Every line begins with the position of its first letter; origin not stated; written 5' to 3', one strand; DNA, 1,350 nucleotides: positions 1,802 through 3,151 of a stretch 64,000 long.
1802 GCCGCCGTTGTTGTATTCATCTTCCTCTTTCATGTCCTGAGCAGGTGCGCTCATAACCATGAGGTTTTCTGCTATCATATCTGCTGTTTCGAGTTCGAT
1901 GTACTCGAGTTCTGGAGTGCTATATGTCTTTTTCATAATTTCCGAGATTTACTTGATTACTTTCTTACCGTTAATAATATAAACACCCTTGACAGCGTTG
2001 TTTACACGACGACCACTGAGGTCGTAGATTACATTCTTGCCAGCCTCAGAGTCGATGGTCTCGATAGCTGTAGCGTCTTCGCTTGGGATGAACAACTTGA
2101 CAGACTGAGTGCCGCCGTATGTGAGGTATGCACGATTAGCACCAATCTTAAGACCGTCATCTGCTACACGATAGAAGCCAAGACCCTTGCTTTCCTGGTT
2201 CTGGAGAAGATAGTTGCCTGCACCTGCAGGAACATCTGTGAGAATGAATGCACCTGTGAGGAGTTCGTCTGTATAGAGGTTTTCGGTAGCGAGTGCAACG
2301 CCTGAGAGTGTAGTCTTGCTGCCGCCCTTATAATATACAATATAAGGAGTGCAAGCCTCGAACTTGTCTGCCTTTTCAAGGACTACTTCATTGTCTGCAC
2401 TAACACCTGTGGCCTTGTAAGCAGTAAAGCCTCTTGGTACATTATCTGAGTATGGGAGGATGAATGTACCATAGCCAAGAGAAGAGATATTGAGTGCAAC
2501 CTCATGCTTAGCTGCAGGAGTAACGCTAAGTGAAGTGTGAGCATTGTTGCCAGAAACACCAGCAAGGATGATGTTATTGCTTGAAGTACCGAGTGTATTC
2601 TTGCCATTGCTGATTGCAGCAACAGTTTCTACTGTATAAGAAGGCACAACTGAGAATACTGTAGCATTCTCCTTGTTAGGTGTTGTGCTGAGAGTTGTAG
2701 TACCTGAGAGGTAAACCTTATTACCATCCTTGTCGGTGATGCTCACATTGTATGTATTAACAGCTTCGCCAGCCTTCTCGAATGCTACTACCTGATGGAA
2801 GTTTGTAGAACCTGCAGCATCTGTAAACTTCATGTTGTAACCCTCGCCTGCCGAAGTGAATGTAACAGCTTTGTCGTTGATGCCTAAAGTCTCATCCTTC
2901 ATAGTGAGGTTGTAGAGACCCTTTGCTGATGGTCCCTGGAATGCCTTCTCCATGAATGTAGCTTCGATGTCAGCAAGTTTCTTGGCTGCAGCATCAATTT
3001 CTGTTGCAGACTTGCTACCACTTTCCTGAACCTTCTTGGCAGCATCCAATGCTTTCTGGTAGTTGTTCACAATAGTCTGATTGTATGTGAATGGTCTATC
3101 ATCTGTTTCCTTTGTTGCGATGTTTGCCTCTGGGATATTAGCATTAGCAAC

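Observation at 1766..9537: Duplicated two-gene cassette: giant T9SS-sorted protein followed 12 nt later by an unannotated 56/57-aa acidic peptide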

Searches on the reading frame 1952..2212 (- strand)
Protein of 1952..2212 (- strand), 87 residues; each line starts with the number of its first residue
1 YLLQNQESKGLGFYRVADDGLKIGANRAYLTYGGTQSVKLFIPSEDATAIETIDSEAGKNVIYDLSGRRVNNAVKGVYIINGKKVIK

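Call 12: search_protein_families(library=ncbifam, proteins=[window:1952-2212:-], max_evalue=10)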
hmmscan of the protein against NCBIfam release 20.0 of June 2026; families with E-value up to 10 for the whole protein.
seq(87 aa): 0 families

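Call 13: search_protein_families(library=pfam, proteins=[window:1952-2212:-], max_evalue=10)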
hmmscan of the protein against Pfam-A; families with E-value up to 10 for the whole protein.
seq(87 aa): 1 family
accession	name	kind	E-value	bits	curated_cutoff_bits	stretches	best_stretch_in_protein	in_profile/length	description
PF08494.16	DEAD_assoc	-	0.22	11.8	23.5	1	42-74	1-33/191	DEAD/H associated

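Call 81: search_solved_structures(query=A9, max_evalue=10, show_alignments=3)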
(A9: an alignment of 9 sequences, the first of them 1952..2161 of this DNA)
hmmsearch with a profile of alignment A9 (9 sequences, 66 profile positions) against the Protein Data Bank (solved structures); distinct sequences matched with E-value up to 10: 11.
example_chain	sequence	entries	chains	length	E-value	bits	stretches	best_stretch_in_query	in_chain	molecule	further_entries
4kca_A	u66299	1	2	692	3.1e-07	33.5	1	24-64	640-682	Endo-1,5-alpha-L-arabinanase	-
7jvi_A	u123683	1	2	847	8.8e-06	28.9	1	24-63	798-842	Beta-helix domain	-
5hfs_A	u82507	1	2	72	0.056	16.7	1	31-59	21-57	Gingipain R2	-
7pq4_A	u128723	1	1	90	0.078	16.2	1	31-59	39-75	Arginine-specific cysteine proteinase (Arg-gingipain)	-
5ag9_A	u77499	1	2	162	0.23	14.7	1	31-58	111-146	Gingipain R2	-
5ag8_A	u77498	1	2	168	0.3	14.3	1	31-58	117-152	GINGIPAIN R2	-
8bbl_A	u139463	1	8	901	0.96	12.7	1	2-58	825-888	Beta-N-acetylhexosaminidase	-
3bvg_A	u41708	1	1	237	1.1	12.5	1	22-53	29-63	Enterotoxin type C-3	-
2aq1_B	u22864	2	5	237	1.2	12.4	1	22-53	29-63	Enterotoxin type C-3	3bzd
3bvm_A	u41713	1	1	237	1.2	12.4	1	22-53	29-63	Enterotoxin type C-3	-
2aq2_B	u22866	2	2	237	1.2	12.4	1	22-53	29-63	Enterotoxin type C-3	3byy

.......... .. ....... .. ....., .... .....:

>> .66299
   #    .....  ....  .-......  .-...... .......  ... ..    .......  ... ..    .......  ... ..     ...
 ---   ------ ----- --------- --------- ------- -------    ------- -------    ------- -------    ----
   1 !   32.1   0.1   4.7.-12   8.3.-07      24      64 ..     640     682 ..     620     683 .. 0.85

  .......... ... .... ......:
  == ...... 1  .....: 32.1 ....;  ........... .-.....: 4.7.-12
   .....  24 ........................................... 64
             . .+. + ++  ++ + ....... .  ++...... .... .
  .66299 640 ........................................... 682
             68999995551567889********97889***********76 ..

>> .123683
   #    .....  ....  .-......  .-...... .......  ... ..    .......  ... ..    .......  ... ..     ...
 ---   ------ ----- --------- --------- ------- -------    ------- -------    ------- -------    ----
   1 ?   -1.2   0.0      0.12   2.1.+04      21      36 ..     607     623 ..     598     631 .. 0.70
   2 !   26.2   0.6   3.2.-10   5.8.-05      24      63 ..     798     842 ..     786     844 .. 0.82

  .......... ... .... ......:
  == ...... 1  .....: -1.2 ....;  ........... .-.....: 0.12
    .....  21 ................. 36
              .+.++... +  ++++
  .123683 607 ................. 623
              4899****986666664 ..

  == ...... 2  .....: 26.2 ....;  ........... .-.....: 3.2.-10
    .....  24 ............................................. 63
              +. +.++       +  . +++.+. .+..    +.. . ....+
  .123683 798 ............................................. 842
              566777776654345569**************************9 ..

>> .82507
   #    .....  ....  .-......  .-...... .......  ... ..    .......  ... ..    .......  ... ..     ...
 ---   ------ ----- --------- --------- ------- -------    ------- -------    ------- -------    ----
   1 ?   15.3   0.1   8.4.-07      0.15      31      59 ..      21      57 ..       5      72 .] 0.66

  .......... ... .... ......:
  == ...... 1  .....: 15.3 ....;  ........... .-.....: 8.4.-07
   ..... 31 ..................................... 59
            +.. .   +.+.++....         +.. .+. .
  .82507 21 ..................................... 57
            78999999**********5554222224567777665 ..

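Call 82: search_protein_families(library=pfam, alignment_id=A9, max_evalue=10)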
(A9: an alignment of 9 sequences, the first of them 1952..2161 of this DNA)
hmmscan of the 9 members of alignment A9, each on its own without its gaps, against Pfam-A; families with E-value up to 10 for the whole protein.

A. member 1, window:1952-2161:- (70 aa): 1 family
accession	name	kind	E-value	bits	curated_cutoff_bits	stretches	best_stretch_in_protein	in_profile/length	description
PF08494.16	DEAD_assoc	-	0.15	12.3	23.5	1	25-57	1-33/191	DEAD/H associated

B. families by the number of members that match (of 9 scanned): 4 families
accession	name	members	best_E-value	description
PF04296.18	YlxR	1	0.037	Protein of unknown function (DUF448)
PF23896.1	DUF7244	1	0.13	Domain of unknown function (DUF7244)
PF08494.16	DEAD_assoc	1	0.15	DEAD/H associated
PF12762.13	DDE_Tnp_IS1595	1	0.15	ISXO2-like transposase domain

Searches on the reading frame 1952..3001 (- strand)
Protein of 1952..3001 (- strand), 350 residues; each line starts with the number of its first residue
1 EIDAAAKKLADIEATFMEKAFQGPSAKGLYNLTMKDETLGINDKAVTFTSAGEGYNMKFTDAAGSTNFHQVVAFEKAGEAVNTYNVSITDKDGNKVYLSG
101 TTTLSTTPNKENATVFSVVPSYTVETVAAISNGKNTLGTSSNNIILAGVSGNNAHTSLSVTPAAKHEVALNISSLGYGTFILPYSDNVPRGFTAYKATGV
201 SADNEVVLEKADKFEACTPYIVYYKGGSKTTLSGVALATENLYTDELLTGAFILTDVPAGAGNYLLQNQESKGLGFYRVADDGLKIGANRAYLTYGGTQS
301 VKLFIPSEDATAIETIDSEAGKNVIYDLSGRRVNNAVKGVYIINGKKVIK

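Call 52: find_related_loci(query=A6, collection=genome_contigs, flank=3000)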
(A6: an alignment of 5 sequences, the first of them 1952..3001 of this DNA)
Query A6 (350 aa) in genome_contigs; peptide patterns used: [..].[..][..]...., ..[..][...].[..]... (x = any residue, [..] = any of these).
160 stretches matched a pattern; 2 encode a relative of the query (tblastn E <= 1e-3); 2 distinct loci.
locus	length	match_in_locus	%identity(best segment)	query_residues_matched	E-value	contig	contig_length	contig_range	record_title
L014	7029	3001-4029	60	5-347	5e-136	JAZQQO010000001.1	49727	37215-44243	MAG: Bacteroidaceae bacterium isolate T1900045236_TH20190006.MAGScoT_cleanbin_000009 SGB_5469_k141_650896, whole genome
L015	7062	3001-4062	49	1-350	7e-96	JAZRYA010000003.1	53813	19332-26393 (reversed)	MAG: Bacteroidaceae bacterium isolate T1900044950_TA20190003.MAGScoT_cleanbin_000057 SGB_3600_k141_450789, whole genome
